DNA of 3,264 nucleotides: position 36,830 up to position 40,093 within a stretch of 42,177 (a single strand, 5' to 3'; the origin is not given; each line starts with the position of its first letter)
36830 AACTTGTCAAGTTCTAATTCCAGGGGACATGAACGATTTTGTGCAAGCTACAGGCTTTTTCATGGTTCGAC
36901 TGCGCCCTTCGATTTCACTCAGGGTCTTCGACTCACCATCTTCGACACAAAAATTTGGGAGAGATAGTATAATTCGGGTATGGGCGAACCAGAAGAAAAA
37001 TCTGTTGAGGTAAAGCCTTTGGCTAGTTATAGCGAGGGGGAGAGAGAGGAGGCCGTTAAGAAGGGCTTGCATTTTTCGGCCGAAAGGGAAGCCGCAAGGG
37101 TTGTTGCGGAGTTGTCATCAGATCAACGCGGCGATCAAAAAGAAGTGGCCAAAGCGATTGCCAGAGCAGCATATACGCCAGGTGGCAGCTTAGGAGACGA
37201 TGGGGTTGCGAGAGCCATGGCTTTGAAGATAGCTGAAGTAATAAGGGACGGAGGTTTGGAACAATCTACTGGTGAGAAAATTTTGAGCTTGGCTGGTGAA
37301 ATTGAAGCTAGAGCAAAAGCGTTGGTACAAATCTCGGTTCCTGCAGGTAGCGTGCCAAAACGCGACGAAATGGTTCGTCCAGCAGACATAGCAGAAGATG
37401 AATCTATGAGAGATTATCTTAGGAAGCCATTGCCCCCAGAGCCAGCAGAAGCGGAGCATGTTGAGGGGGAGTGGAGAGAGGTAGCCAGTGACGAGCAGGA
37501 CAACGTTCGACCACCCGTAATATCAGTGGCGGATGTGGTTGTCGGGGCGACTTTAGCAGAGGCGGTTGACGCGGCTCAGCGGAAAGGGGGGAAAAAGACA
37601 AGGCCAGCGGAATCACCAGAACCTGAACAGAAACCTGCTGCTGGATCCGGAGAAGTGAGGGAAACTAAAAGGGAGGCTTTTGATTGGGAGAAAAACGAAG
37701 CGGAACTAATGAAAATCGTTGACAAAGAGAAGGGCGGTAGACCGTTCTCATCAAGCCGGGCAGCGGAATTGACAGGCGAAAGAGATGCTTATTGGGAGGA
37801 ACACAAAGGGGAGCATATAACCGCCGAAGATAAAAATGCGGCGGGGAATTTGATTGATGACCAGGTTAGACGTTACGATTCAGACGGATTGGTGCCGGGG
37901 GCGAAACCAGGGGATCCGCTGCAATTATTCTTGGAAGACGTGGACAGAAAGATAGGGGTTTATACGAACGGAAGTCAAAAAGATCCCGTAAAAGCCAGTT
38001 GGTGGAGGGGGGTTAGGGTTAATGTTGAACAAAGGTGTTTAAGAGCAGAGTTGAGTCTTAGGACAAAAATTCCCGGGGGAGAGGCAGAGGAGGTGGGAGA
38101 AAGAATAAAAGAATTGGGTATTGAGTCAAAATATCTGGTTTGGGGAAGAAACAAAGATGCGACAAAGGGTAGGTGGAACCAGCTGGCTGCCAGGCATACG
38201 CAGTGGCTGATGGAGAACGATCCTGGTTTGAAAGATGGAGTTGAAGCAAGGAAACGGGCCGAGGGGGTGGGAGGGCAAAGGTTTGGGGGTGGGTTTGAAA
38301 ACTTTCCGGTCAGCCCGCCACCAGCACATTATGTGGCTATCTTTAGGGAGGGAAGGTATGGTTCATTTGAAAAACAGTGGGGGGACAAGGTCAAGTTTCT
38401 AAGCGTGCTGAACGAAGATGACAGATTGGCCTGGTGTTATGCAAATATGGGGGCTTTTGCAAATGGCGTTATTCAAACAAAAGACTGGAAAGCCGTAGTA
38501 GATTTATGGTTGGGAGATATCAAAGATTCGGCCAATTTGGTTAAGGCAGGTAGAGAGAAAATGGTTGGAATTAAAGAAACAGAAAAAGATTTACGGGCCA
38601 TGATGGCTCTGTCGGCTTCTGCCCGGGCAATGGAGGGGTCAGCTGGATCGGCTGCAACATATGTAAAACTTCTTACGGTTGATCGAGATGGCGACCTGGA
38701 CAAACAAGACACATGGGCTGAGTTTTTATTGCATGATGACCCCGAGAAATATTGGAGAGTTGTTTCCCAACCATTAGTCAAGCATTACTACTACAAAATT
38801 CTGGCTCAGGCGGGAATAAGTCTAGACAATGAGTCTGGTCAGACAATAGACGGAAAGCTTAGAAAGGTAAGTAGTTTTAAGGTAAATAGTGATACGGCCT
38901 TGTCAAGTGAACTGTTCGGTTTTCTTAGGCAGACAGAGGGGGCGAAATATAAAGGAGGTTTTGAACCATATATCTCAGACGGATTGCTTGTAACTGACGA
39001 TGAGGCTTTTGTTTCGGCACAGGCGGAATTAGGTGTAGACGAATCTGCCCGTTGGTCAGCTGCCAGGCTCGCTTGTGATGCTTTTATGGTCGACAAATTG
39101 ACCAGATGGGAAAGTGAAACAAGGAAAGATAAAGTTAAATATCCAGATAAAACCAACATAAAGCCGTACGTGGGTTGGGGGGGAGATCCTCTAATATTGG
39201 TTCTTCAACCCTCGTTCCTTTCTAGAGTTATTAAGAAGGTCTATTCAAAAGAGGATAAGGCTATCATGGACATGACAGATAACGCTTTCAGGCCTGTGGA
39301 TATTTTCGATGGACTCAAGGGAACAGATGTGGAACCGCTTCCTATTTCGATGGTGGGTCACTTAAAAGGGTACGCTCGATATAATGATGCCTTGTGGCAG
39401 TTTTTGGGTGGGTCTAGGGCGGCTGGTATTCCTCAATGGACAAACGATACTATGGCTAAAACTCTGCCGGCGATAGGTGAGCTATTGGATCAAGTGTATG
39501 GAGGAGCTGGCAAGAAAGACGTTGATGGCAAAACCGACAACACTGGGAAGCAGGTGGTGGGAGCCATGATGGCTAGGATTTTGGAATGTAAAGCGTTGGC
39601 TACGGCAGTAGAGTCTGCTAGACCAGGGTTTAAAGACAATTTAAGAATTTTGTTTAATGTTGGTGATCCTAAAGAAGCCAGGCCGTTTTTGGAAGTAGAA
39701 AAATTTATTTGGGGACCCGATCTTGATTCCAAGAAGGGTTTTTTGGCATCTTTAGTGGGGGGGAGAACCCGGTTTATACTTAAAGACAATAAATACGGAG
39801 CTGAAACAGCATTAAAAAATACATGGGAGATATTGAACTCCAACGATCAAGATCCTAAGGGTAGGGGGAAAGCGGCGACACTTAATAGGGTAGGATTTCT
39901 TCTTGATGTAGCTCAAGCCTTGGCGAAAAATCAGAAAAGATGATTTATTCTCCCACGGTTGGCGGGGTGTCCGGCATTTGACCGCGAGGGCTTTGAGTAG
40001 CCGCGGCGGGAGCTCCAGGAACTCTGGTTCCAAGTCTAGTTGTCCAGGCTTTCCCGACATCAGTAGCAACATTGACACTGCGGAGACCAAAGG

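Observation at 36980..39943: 987-aa orphan protein with no domains or TM helices, encoded antisense in the middle of the secretion-like island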

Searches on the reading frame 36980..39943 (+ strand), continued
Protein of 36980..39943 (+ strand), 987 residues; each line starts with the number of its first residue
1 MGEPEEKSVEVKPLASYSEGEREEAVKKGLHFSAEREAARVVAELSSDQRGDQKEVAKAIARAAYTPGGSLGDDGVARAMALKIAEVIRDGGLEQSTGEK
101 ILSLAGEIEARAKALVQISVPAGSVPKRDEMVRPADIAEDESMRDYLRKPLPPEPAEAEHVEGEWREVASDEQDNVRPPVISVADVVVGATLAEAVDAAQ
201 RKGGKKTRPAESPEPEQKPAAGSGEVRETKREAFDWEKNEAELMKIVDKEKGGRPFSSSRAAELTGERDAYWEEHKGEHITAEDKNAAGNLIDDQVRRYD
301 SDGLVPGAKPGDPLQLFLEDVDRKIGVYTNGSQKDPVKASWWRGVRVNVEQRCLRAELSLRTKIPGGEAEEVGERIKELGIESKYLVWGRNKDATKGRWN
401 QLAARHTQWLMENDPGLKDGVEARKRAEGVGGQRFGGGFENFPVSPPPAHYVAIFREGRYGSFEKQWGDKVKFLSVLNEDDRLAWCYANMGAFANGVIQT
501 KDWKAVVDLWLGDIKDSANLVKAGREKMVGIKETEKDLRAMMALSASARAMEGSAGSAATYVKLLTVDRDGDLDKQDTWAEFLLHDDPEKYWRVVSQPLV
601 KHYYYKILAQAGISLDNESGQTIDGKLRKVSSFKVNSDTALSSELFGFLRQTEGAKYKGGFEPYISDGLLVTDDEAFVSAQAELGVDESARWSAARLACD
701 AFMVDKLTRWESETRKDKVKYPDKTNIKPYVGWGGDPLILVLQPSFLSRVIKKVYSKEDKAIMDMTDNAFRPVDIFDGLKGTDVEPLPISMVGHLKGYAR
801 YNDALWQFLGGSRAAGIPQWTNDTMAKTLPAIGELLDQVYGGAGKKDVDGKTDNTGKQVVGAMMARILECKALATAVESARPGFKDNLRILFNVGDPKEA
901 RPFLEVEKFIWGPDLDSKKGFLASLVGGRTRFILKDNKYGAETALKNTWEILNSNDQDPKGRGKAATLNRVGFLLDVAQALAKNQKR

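Call 89: predict_structure(alignment_id=A7)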
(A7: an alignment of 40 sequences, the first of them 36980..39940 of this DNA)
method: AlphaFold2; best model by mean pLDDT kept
length: 987 residues; sequences in the alignment: 40
mean_pLDDT: 74.1   pTM: 0.60
mean pLDDT of the five models: 74.1, 74.0, 71.3, 70.2, 69.9
residues with pLDDT >= 90: 422; 70-90: 190; 50-70: 166; < 50: 209
segments of 3 or more residues with pLDDT < 50: 1-11, 115-193, 202-237, 242-244, 246-258, 295-311, 332-334, 379-396, 430-441
pLDDT, mean of each block of 10 residues (from residue 1): 37 63 71 75 72 82 83 78 83 57 63 51 32 31 37 31 30 32 33 50 34 33 27 39 46 38 58 54 61 45 40 63 73 59 70 65 67 59 36 42 70 80 67 43 76 94 92 96 96 88 94 96 95 98 97 96 96 94 95 95 97 71 56 89 97 94 97 96 92 98 96 91 93 94 96 93 97 93 90 96 98 96 97 97 80 90 98 93 78 71 91 92 95 95 95 85 68 68 61
secondary structure, 60 per line:
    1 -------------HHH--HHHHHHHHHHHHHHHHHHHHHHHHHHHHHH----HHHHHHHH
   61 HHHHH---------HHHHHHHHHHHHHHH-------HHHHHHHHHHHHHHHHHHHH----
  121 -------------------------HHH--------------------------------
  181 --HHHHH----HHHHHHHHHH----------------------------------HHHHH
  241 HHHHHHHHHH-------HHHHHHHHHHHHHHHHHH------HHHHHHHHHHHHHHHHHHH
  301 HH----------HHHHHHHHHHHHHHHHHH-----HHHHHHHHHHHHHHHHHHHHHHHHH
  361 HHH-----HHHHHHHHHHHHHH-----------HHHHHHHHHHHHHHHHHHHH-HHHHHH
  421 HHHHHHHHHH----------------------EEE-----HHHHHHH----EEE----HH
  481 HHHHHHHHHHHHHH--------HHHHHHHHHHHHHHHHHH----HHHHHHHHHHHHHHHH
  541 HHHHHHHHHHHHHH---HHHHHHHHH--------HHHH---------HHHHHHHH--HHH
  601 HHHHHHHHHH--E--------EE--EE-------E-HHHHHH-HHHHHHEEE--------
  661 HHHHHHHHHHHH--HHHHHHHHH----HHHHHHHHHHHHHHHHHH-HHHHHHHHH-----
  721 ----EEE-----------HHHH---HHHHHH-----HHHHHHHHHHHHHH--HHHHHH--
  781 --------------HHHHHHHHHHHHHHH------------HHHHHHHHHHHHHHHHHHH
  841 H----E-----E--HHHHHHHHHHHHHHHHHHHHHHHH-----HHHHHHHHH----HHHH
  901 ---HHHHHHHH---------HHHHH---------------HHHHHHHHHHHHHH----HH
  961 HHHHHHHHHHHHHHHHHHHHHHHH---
elements in order (helices of 4 or more, strands of 3 or more residues): H19-48 H53-65 H75-89 H97-116 H183-187 H192-201 H236-250 H258-275 H282-302 H313-330 H336-363 H369-382 H394-413 H415-430 E453-455 H461-467 E472-474 H479-494 H503-520 H525-554 H558-566 H575-578 H588-595 H598-610 H637-642 H644-649 E650-652 H661-672 H675-683 H688-705 H707-715 E725-727 H739-742 H746-751 H757-770 H773-778 H795-809 H822-841 H855-878 H884-892 H897-900 H904-911 H921-925 H941-954 H959-984
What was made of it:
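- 37016..37327 (+): N-domain, aa 13-116: four predicted helices. Full-length AF2 model, pLDDT 63-83 in this stretch (call 89).
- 37328..37684 (+): Acidic, Pro-rich disordered linker, aa 117-235 (contains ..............). pLDDT is about 30 (call 89).
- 37685..38269 (+): Module A, aa 236-430: long helices with conserved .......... and (Y)LNWG motifs. It is shared with proteins that carry other C-terminal modules. AF2 pLDDT is only 40-80 (call 89).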

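Call 92: fold_search(model_id=the predicted structure, library=pdb)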
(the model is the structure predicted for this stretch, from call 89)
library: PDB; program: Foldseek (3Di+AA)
matches with E <= 10: 86; with E <= 0.001: 0
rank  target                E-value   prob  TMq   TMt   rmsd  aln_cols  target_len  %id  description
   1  9e8o_U                1.1e-01  0.16  0.09  0.10  26.4       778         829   11  Nub1/Fat10-processing human 26S proteasome bound to Txnl1 with Rpt2 at top of spiral staircase and partially unfolded  (released 2024-12-04)
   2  3jcp_N                4.7e-01  0.08  0.10  0.10  24.6       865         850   11  Structure of yeast 26S proteasome in M2 state derived from Titan dataset (released 2016-06-15)
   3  4c0o_B                8.6e-01  0.08  0.10  0.11  23.3       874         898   10  Transportin 3 in complex with phosphorylated ASF/SF2 (released 2014-01-22)
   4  4haw_C                1.2e+00  0.06  0.10  0.09  23.9       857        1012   12  Crystal structure of CRM1 inhibitor Leptomycin B in complex with CRM1(K548A)-Ran-RanBP1 (released 2013-01-09)
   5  6gsn_q                1.3e+00  0.06  0.09  0.11  32.9       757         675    9  Structure of a partial yeast 48S preinitiation complex in closed conformation (released 2019-06-26)
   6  7pua_F2               1.3e+00  0.05  0.08  0.09  28.7       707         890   12  Middle assembly intermediate of the Trypanosoma brucei mitoribosomal small subunit (released 2022-03-02)
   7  3s8g_A                1.3e+00  0.03  0.06  0.09  32.5       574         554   12  1.8 A structure of ba3 cytochrome c oxidase mutant (A120F) from Thermus thermophilus in lipid environment (released 2011-08-03)
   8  3s8f_A                1.4e+00  0.06  0.08  0.12  30.2       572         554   12  1.8 A structure of ba3 cytochrome c oxidase from Thermus thermophilus in lipid environment (released 2011-08-03)
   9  7qo5_N                1.4e+00  0.04  0.09  0.09  27.6       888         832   12  26S proteasome Rpt1-RK -Ubp6-UbVS complex in the si state (released 2022-03-16)
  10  6afx_A                1.6e+00  0.03  0.06  0.08  27.3       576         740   10  Proton pyrophosphatase - E225A (released 2019-04-10)
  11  5dis_A                1.7e+00  0.04  0.09  0.09  24.7       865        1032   11  Crystal structure of a CRM1-RanGTP-SPN1 export complex bound to a 113 amino acid FG-repeat containing fragment of Nup2 (released 2015-11-04)
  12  7ugx                  1.7e+00  0.03  0.07  0.12  28.6       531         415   12  Asp-bound GltPh RSMR mutant in IFS-B1 state (released 2023-03-29)
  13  9d9z_B                1.9e+00  0.04  0.10  0.04  27.1       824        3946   12  Structure of human UBR4-KCMF1-CaM E3 ligase complex (Silencing Factor of the Integrated stress response, SiFI) (released 2025-06-11)
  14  4g7s_A                1.9e+00  0.03  0.06  0.09  31.1       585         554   11  Structure of Recombinant Cytochrome ba3 Oxidase mutant V236I from Thermus thermophilus (released 2013-07-24)
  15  3w3y_A                2.1e+00  0.05  0.10  0.10  22.1       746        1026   11  Crystal structure of Kap121p bound to Nup53p (released 2013-04-10)
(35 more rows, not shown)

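Call 99: search_protein_families(library=pfam, proteins=[L013:12522-14090:-, L014:11747-13219:-, L001:2825-4534:-, L002:3778-5331:-], max_evalue=1)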
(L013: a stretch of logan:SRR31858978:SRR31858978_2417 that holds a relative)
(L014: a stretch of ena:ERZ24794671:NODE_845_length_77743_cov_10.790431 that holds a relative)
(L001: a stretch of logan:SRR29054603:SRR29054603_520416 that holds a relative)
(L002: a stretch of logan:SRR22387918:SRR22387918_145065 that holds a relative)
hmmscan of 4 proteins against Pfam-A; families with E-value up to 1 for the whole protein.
L013:12522-14090:- (522 aa): 0 families

L014:11747-13219:- (490 aa): 0 families

L001:2825-4534:- (569 aa): 0 families

L002:3778-5331:- (517 aa): 1 family
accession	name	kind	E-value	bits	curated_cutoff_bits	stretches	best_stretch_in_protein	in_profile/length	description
PF18204.6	PGF-CTERM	-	0.013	15.9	18.8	1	302-317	3-18/23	PGF-CTERM motif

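Call 103: search_protein_families(library=padloc, proteins=[window:36980-39943:+, P0005], max_evalue=0.01)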
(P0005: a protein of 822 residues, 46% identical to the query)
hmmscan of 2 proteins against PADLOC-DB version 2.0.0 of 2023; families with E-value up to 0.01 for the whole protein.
window:36980-39943:+ (987 aa): 0 families

P0005 (822 aa): 0 families

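Call 104: list_cluster_members(proteins=[P0008, P0136, P0125, P0019, P0128, P0004])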
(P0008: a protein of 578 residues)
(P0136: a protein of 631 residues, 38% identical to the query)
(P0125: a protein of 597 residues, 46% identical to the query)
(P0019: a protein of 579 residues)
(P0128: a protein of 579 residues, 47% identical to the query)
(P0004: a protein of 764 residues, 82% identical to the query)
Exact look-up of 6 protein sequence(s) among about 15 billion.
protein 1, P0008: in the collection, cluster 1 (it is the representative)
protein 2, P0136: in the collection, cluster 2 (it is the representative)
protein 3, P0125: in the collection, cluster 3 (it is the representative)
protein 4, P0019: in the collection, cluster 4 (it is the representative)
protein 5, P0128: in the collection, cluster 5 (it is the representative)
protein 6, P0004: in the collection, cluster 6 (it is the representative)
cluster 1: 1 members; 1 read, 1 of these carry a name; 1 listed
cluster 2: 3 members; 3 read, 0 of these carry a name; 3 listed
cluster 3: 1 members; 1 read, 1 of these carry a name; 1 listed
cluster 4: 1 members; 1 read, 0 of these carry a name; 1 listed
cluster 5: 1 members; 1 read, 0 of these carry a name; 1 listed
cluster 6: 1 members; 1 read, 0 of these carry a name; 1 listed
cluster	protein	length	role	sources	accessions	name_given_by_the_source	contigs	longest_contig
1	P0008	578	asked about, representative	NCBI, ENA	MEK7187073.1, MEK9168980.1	MAG: hypothetical protein AAB690_02130 [Patescibacteria group bacterium]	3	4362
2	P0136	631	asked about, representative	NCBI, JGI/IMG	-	-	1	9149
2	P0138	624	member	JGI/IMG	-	-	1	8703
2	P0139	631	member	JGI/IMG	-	-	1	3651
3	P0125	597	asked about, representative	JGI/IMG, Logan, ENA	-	hypothetical protein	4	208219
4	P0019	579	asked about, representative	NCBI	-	-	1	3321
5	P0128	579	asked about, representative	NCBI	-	-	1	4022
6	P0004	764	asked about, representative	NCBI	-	-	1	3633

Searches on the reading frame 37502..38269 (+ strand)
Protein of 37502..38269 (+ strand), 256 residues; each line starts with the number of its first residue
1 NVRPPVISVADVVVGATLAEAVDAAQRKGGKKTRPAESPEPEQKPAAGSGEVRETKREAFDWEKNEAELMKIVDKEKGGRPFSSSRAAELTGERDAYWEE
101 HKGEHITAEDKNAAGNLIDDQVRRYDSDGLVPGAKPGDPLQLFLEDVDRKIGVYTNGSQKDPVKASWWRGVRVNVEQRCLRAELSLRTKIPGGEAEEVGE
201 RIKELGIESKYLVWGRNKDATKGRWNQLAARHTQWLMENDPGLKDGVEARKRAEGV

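Call 66: find_homologous_proteins(query=A5)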
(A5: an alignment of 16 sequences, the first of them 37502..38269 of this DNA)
Query A5 (16 sequences): 8000 candidates shared short words with the query, none scored E <= 0.001.
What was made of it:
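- Tried and rejected: A word-index search with the module A alignment returned nothing, probably because low-complexity words swamped it (call 66).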

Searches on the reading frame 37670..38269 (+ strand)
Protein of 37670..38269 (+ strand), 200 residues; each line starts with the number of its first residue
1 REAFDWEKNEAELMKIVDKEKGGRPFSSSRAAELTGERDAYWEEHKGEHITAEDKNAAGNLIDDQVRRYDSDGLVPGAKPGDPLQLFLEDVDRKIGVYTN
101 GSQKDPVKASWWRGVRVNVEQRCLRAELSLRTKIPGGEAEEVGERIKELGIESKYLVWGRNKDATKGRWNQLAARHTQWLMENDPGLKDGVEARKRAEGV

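Call 69: find_related_loci(query=A6, collection=metagenome_contigs, flank=10000)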
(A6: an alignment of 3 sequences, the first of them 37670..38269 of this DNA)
Query A6 (200 aa) in metagenome_contigs; peptide patterns used: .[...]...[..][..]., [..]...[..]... (x = any residue, [..] = any of these).
543 stretches matched a pattern; 1 encode a relative of the query (tblastn E <= 1e-3); 1 distinct loci.
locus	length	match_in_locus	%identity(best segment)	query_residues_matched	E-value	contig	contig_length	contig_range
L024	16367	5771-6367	82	1-199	2e-111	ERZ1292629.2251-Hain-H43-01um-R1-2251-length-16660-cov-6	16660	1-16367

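Call 72: search_protein_families(library=pfam, proteins=[L024:5084-7816:+], max_evalue=0.05)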
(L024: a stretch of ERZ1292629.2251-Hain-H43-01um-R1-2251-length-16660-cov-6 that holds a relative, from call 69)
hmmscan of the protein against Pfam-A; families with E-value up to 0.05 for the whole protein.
L024:5084-7816:+ (910 aa): 0 families

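Call 99: search_protein_families(library=pfam, proteins=[L024:7819-9384:-], max_evalue=1)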
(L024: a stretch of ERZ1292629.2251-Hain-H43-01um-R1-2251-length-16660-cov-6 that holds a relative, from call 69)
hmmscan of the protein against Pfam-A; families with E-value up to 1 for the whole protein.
L024:7819-9384:- (521 aa): 0 families

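Call 103: search_protein_families(library=padloc, proteins=[L024:5084-7816:+], max_evalue=0.01)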
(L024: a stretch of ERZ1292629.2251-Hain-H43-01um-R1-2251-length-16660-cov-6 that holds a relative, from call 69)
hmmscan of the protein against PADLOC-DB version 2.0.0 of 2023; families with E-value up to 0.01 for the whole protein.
L024:5084-7816:+ (910 aa): 0 families
